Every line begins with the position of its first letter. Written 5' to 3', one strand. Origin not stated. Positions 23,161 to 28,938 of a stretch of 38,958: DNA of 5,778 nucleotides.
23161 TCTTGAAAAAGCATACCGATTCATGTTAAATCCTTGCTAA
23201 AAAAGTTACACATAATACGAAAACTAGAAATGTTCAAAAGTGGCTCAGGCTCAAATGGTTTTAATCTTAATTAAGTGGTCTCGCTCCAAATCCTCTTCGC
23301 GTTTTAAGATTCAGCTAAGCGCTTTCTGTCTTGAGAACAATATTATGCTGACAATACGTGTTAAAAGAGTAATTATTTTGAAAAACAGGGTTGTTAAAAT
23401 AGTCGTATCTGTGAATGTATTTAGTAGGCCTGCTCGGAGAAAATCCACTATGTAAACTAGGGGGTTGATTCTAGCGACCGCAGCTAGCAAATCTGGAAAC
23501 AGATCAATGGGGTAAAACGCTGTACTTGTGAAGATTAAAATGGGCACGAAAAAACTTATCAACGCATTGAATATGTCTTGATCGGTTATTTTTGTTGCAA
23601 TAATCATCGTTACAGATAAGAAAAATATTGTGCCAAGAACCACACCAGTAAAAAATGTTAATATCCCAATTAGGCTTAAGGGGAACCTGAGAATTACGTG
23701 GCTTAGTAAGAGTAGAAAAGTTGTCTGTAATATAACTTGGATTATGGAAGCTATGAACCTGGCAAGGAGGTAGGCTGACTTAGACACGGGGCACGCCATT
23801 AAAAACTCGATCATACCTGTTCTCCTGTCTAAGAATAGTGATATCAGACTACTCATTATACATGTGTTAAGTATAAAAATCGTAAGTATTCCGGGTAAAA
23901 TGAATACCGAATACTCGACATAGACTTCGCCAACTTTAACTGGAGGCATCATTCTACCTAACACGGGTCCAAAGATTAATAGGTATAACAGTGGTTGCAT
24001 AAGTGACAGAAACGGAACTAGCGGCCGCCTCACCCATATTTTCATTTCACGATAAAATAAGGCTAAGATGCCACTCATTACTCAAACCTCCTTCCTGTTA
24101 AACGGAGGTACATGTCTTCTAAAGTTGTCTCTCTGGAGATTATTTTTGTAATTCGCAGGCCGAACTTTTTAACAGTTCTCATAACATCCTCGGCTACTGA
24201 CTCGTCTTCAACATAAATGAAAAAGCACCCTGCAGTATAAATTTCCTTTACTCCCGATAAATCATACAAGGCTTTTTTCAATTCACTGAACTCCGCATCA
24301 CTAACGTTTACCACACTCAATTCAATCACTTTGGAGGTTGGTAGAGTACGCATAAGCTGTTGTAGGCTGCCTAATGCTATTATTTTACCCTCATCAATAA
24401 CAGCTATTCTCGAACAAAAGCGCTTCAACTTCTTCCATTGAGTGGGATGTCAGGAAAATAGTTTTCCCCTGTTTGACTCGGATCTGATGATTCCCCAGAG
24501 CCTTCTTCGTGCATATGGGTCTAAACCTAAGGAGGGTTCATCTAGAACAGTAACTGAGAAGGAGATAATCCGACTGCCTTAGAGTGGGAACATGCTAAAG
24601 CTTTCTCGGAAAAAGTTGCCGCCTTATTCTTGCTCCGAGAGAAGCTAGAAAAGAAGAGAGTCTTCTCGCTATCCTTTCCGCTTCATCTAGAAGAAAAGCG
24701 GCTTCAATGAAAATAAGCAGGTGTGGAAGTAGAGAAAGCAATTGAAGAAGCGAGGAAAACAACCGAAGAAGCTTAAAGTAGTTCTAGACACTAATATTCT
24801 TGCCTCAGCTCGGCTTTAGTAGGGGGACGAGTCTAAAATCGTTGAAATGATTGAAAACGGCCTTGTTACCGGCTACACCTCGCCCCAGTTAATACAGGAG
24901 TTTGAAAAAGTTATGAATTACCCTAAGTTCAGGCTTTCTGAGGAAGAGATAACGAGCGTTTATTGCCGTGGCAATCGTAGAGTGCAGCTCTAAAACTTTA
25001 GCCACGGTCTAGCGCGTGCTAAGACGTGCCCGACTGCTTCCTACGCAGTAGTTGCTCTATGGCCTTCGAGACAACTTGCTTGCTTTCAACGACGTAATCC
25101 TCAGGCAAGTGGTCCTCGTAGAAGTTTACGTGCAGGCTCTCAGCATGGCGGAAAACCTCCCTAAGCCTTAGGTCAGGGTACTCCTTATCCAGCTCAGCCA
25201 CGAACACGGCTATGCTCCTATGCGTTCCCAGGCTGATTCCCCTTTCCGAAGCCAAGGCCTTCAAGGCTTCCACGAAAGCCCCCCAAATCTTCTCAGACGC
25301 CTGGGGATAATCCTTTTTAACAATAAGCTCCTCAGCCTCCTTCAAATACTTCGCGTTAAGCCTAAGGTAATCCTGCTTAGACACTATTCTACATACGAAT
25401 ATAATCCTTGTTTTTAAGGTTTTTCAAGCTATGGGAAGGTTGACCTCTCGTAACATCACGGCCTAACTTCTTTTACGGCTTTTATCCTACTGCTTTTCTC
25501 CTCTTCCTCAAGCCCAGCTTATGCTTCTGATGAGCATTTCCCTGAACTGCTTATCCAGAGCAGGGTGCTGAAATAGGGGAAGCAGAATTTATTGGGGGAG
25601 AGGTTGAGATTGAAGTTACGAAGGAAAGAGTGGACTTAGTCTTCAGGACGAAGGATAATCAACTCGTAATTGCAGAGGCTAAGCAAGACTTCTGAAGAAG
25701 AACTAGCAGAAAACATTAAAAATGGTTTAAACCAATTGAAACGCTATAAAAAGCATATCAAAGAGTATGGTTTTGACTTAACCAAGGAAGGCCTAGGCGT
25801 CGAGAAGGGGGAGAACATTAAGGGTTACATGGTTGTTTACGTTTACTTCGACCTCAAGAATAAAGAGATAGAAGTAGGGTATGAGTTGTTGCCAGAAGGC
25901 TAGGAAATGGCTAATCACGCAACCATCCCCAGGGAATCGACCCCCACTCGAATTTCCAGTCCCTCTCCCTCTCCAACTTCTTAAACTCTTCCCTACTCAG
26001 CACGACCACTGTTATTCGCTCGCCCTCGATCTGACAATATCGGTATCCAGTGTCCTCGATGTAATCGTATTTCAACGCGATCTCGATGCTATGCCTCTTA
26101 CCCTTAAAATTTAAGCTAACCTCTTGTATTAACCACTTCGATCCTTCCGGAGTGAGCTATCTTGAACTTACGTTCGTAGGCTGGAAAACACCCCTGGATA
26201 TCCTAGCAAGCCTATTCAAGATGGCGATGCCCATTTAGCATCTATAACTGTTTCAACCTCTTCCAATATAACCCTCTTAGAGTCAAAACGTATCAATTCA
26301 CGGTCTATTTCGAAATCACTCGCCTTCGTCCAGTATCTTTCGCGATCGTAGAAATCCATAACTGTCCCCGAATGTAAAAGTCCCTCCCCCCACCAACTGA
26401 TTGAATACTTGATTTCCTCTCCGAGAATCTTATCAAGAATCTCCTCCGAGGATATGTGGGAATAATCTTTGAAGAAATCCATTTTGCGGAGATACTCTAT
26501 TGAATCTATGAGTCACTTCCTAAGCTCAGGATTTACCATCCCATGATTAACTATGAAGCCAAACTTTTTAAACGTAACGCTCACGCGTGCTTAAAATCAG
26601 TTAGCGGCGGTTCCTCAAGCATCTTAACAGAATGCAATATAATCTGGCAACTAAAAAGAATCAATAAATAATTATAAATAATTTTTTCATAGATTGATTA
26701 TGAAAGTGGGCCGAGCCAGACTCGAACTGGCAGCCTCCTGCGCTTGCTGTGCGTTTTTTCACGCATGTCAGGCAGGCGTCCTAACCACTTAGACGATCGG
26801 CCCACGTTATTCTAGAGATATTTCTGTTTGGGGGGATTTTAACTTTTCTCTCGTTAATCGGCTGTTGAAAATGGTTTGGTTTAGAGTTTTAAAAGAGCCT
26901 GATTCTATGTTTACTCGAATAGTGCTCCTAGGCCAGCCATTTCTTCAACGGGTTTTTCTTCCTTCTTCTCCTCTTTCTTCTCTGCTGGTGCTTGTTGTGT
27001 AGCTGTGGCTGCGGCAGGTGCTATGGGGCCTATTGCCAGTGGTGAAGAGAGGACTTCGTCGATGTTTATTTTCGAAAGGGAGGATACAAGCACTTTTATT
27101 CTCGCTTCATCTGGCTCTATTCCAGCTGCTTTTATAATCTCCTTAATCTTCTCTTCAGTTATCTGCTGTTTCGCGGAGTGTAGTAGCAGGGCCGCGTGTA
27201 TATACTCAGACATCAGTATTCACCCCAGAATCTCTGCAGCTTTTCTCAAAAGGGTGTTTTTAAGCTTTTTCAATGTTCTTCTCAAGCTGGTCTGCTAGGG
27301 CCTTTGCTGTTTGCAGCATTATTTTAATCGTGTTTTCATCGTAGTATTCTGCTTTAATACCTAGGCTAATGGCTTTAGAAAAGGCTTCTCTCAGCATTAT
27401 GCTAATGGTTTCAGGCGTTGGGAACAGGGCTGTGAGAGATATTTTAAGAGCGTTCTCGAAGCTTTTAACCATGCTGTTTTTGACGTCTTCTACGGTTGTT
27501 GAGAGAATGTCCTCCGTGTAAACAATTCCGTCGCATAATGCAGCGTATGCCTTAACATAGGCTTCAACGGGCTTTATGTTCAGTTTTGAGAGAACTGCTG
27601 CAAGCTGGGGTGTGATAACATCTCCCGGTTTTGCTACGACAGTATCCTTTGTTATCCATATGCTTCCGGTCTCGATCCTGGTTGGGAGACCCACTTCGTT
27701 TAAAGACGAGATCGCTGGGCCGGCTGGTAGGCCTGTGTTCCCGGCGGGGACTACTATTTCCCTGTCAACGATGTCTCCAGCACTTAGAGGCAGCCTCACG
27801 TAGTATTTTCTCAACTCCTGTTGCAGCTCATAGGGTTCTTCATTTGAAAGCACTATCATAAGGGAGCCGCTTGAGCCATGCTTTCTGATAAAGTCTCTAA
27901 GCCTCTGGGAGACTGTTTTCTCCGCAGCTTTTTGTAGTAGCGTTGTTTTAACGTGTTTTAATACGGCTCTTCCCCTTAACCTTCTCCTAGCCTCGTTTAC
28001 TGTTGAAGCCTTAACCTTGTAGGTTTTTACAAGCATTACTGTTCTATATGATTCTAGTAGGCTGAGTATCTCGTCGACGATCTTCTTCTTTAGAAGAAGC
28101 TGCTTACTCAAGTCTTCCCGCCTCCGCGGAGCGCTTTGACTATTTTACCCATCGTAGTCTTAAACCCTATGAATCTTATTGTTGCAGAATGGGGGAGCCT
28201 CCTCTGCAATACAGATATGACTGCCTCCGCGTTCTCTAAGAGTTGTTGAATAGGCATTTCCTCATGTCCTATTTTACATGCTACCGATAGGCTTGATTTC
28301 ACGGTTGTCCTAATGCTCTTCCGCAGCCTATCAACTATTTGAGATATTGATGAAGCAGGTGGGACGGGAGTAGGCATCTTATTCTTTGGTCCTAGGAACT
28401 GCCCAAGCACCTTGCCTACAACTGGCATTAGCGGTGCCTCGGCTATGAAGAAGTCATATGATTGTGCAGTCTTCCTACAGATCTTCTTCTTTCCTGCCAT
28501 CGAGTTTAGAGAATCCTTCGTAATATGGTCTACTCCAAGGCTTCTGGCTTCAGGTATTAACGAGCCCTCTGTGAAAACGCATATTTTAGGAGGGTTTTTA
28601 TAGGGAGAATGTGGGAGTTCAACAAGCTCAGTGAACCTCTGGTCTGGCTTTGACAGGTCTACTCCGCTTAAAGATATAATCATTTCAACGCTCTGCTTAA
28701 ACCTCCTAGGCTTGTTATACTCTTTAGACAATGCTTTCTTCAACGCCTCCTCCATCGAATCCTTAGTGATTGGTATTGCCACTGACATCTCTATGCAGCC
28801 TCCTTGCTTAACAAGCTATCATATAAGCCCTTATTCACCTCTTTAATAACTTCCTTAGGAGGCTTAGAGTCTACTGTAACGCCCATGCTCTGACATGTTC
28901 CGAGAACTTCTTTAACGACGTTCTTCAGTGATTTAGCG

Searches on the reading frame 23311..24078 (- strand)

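Call 93: search_protein_families(library=pfam, proteins=[window:23311-24078:-], max_evalue=0.00001)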
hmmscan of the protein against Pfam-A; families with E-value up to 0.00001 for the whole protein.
window:23311-24078:- (255 aa): 2 families
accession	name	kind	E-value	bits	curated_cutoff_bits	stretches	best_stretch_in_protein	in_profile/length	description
PF01061.29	ABC2_membrane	-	2.6e-26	92.9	26.9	1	4-218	3-210/211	ABC-2 type transporter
PF12698.13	ABC2_membrane_3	-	3.8e-12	46.4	31.6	1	56-238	160-338/347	ABC-2 family transporter protein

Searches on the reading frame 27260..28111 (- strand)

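Call 93: search_protein_families(library=pfam, proteins=[window:27260-28111:-], max_evalue=0.00001)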
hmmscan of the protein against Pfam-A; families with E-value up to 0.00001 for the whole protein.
window:27260-28111:- (283 aa): 2 families
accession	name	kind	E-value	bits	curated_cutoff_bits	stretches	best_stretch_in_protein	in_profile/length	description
PF17777.6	RL10P_insert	-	4.8e-18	65.2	29.1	1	111-179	3-71/71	Insertion domain in 60S ribosomal protein L10P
PF00466.25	Ribosomal_L10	-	1.6e-13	51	22.8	1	8-103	6-98/100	Ribosomal protein L10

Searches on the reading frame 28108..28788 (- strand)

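Call 93: search_protein_families(library=pfam, proteins=[window:28108-28788:-], max_evalue=0.00001)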
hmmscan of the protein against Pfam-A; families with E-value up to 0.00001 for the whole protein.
window:28108-28788:- (226 aa): 1 family
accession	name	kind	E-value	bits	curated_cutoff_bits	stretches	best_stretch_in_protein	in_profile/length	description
PF00687.26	Ribosomal_L1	-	4.1e-44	151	32.2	1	25-214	5-197/198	Ribosomal protein L1p/L10e family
